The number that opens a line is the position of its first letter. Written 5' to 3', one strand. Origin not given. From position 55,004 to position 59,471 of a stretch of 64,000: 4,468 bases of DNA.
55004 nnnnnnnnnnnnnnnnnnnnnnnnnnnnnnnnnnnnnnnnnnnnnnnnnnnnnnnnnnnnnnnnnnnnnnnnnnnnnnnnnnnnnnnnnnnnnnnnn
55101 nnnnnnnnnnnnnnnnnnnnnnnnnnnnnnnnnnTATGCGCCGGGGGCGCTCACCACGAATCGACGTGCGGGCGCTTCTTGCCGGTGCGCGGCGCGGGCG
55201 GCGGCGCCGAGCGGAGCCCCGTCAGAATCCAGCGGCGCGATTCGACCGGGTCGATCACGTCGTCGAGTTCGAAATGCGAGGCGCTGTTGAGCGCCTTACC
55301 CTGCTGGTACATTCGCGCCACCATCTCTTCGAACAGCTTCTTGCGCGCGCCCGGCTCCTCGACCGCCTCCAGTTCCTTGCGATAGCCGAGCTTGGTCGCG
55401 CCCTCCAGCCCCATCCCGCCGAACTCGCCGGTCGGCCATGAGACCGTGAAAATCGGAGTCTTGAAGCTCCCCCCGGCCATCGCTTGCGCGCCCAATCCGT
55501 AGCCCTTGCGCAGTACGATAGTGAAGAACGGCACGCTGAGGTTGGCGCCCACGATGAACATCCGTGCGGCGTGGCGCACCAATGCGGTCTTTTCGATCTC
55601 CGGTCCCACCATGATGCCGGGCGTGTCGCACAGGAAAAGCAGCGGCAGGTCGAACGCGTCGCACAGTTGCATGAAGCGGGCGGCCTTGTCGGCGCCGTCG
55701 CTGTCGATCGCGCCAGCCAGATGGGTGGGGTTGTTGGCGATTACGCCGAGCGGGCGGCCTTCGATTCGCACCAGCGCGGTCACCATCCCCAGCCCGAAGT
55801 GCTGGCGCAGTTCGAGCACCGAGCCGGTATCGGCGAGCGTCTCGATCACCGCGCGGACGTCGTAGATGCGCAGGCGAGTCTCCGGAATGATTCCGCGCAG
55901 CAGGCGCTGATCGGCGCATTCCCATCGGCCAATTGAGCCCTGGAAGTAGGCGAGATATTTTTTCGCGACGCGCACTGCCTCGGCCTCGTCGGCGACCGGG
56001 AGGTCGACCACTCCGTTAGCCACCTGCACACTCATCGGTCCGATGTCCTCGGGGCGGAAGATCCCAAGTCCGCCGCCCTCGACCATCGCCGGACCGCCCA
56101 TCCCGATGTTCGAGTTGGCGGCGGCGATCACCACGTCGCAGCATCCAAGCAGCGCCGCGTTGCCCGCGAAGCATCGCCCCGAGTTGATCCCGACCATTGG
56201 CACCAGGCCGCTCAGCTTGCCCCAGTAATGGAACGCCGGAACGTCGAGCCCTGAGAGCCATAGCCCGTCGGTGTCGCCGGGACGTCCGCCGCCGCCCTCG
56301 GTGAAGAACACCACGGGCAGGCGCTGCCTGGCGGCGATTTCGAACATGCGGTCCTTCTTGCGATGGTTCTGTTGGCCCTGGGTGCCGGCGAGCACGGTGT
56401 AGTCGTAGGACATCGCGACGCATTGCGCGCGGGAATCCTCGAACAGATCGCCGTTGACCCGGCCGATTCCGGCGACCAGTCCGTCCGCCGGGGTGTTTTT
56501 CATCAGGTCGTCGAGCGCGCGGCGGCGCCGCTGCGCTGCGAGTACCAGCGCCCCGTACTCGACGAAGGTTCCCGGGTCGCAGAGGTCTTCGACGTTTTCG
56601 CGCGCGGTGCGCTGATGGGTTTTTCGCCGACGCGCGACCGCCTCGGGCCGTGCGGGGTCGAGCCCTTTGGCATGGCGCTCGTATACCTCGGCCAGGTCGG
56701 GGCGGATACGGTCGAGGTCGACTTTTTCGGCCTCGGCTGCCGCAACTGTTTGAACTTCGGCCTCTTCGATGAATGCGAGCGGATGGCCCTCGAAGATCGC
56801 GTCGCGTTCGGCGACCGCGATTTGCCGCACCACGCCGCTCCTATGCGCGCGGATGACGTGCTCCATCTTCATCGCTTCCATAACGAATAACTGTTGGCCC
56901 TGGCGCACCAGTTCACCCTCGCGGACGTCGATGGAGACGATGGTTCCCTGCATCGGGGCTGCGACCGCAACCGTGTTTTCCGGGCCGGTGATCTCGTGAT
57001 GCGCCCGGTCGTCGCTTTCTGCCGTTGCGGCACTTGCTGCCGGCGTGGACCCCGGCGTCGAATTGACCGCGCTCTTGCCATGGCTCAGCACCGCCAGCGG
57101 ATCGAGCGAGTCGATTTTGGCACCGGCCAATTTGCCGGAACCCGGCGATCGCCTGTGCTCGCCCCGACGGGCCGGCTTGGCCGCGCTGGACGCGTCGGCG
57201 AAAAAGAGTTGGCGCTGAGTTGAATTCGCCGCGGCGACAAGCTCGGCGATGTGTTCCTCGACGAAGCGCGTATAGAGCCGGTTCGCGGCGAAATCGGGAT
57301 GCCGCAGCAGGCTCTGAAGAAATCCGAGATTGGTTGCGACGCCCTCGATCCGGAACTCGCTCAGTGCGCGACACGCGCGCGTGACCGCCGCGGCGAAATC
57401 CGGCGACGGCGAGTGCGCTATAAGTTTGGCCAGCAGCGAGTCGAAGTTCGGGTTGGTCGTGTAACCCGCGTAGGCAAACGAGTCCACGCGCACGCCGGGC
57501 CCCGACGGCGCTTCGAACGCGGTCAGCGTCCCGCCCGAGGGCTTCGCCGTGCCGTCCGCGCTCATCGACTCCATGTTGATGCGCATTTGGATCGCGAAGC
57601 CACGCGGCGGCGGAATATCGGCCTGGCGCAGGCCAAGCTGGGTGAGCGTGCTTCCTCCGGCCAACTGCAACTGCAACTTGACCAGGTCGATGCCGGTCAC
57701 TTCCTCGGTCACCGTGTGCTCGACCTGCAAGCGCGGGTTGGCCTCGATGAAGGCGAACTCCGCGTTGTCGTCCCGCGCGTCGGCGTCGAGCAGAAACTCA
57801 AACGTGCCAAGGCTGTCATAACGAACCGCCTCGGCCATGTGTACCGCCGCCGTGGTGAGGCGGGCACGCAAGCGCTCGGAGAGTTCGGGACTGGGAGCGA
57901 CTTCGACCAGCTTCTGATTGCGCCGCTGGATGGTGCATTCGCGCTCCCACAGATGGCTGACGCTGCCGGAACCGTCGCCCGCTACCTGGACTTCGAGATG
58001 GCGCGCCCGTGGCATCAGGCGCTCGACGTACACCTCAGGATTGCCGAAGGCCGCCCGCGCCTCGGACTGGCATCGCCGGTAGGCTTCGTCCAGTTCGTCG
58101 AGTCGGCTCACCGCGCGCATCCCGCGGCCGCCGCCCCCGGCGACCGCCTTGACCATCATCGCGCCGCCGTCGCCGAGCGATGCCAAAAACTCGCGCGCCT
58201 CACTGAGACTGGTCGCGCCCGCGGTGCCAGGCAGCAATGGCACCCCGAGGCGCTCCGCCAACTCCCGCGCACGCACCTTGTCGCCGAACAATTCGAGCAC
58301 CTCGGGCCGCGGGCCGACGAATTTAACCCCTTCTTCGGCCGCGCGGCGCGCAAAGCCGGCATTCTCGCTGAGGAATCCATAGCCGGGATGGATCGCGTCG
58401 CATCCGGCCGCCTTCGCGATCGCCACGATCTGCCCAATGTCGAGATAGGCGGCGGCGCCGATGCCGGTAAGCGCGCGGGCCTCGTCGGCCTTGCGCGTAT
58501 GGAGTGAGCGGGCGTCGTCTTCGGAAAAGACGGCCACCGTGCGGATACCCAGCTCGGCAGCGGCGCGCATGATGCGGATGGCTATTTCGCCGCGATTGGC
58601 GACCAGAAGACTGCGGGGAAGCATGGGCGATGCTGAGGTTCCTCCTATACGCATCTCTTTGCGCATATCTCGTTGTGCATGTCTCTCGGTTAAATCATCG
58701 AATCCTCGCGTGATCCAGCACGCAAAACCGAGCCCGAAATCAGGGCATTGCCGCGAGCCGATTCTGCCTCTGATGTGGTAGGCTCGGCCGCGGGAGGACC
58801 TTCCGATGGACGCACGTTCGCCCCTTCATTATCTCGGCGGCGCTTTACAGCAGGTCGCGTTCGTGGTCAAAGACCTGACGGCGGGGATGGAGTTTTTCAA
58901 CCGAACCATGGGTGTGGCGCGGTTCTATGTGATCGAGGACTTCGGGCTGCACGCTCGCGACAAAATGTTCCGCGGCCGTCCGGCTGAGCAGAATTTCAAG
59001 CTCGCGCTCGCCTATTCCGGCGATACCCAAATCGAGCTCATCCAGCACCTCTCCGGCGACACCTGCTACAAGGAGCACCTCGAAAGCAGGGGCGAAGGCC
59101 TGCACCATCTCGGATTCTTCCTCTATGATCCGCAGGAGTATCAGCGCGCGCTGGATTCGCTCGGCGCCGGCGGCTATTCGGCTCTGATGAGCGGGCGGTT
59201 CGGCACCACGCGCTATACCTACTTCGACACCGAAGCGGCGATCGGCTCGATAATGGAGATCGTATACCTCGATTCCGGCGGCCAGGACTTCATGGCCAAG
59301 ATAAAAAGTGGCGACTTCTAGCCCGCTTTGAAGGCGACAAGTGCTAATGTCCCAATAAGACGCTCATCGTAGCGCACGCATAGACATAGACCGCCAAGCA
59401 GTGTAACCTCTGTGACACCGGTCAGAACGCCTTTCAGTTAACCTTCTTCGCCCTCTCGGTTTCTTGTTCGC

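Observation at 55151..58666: Compact single-chain acyl-CoA carboxylase with BC-BCCP-CT domain order (1171 aa)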

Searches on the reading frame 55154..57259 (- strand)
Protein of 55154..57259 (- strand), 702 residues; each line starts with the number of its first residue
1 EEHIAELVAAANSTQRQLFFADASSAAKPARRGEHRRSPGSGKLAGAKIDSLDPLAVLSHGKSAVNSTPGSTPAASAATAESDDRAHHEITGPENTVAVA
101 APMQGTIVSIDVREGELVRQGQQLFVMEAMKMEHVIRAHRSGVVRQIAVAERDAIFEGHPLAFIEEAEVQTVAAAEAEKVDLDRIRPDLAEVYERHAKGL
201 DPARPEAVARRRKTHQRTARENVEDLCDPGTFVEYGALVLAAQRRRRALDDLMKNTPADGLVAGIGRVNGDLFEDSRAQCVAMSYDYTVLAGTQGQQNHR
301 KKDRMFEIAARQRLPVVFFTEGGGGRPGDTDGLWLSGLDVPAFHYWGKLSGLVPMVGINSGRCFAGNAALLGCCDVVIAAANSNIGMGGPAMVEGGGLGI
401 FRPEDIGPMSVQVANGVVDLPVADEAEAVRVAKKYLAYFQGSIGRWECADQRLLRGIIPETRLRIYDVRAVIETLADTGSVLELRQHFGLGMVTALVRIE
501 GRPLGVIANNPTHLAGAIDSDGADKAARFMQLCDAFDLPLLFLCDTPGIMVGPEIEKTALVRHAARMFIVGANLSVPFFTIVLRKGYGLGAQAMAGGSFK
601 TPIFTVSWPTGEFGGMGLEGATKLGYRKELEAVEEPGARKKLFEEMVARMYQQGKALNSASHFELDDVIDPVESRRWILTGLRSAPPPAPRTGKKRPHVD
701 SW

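Call 27: search_solved_structures(query=window:55154-57259:-, max_evalue=1e-30, show_alignments=2)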
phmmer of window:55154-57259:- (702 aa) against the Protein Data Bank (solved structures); distinct sequences matched with E-value up to 1e-30: 38.
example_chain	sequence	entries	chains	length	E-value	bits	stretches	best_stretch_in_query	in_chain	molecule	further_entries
4rcn_A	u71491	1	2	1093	2.5e-215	720.3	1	98-679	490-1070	long-chain acyl-CoA carboxylase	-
5fif_A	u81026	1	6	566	1.9e-183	615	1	172-692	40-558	Carboxylase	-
1on3_A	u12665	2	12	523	2.9e-64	221.1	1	208-684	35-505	Methylmalonyl-CoA carboxyltransferase 12S subunit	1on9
1vrg_A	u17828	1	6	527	2.8e-63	217.8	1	203-686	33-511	propionyl-CoA carboxylase, beta subunit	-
1x0u_A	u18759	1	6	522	1.7e-59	205.4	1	178-684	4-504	hypothetical methylmalonyl-CoA decarboxylase alpha subunit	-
7w5u_A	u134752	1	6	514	5.2e-56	193.8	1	199-683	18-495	Acetyl-CoA carboxylase complex, beta-chain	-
9j0c_A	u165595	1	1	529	1e-54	189.6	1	184-683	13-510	Acyl-CoA carboxylase subunit beta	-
5ing_A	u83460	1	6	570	5.1e-54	187.2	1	183-684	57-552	Putative carboxyl transferase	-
5inf_A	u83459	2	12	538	9.9e-54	186.3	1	189-684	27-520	Carboxyl transferase | Putative carboxyl transferase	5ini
9t97_D4a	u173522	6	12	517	4.3e-53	184.2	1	189-683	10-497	Propionyl-CoA carboxylase beta chain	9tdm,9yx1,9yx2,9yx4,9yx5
3ibb_A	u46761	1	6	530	8.1e-53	183.3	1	176-685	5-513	Propionyl-CoA carboxylase complex B subunit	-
3iav_A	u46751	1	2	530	2.6e-52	181.6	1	176-685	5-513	Propionyl-CoA carboxylase complex B subunit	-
3ib9_A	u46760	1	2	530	3.4e-52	181.2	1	176-685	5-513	Propionyl-CoA carboxylase complex B subunit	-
1xnw_A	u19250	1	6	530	3.5e-52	181.2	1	176-685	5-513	propionyl-CoA carboxylase complex B subunit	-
3mfm_C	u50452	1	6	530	3.8e-52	181.1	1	176-685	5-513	Propionyl-CoA carboxylase complex B subunit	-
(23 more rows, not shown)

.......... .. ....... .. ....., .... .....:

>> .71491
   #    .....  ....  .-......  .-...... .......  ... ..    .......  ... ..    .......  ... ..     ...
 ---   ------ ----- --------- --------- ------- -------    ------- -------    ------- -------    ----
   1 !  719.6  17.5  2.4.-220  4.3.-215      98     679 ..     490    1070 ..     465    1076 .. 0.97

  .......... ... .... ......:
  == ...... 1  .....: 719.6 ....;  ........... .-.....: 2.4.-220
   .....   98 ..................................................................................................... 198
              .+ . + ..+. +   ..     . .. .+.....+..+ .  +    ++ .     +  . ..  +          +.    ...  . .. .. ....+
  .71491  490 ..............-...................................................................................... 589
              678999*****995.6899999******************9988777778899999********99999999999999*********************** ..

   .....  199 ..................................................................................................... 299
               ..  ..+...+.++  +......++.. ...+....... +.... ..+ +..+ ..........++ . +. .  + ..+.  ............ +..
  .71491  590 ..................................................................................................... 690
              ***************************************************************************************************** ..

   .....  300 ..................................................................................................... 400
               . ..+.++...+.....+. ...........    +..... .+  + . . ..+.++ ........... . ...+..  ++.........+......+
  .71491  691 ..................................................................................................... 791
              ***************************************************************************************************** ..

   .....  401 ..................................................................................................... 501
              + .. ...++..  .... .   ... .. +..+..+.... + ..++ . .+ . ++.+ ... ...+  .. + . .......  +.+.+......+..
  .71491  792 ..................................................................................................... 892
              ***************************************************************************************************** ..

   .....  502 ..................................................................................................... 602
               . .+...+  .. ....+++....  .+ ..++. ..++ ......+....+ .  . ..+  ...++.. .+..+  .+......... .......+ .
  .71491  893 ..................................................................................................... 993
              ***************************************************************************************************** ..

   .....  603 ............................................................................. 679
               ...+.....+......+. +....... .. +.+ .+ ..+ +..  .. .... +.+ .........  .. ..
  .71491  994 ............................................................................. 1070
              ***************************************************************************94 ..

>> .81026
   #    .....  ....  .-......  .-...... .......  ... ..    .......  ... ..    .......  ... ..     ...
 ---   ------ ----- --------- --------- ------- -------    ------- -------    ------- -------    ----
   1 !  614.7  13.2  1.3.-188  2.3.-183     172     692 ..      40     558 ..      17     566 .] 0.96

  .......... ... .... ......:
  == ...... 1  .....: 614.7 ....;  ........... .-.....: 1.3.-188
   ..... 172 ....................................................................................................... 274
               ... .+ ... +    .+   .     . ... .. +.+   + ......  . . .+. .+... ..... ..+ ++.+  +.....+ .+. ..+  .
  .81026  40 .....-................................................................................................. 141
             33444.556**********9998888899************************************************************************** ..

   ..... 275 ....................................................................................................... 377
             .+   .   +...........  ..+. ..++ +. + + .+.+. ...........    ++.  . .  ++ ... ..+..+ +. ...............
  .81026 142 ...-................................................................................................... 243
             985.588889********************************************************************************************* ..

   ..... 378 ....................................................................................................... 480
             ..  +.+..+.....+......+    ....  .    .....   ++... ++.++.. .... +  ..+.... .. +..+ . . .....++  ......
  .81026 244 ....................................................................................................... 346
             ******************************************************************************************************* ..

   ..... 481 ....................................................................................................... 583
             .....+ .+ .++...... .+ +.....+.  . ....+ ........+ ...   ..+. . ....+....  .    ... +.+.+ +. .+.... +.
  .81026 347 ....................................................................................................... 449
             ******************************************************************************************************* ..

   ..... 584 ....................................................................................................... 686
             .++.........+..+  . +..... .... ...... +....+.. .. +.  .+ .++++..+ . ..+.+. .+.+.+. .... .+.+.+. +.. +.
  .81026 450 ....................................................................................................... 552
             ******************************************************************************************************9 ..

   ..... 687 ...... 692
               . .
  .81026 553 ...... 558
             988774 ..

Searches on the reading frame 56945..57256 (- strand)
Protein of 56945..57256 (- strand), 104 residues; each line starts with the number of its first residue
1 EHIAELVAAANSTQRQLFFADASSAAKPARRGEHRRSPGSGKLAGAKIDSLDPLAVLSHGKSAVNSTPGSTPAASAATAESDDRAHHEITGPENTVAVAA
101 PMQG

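Call 58: search_protein_families(library=pfam, proteins=[window:56945-57256:-], max_evalue=10)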
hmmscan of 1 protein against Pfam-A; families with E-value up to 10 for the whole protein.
seq(104 aa): 0 families

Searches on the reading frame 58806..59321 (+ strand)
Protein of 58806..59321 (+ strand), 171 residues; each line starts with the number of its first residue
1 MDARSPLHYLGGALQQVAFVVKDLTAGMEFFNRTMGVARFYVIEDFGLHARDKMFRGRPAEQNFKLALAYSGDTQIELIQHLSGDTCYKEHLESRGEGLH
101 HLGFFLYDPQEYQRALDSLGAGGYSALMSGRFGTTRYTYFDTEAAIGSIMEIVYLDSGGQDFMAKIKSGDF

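Call 5: search_protein_families(library=pfam, proteins=[window:58806-59321:+], max_evalue=0.001)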
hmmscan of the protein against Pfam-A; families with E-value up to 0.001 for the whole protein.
window:58806-59321:+ (171 aa): 2 families
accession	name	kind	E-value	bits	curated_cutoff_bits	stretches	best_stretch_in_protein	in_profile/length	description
PF13669.12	Glyoxalase_4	-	7.4e-13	49.2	27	1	15-132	1-100/109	Glyoxalase/Bleomycin resistance protein/Dioxygenase superfamily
PF00903.31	Glyoxalase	-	2.7e-06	28.2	20.6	1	14-140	2-110/121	Glyoxalase/Bleomycin resistance protein/Dioxygenase superfamily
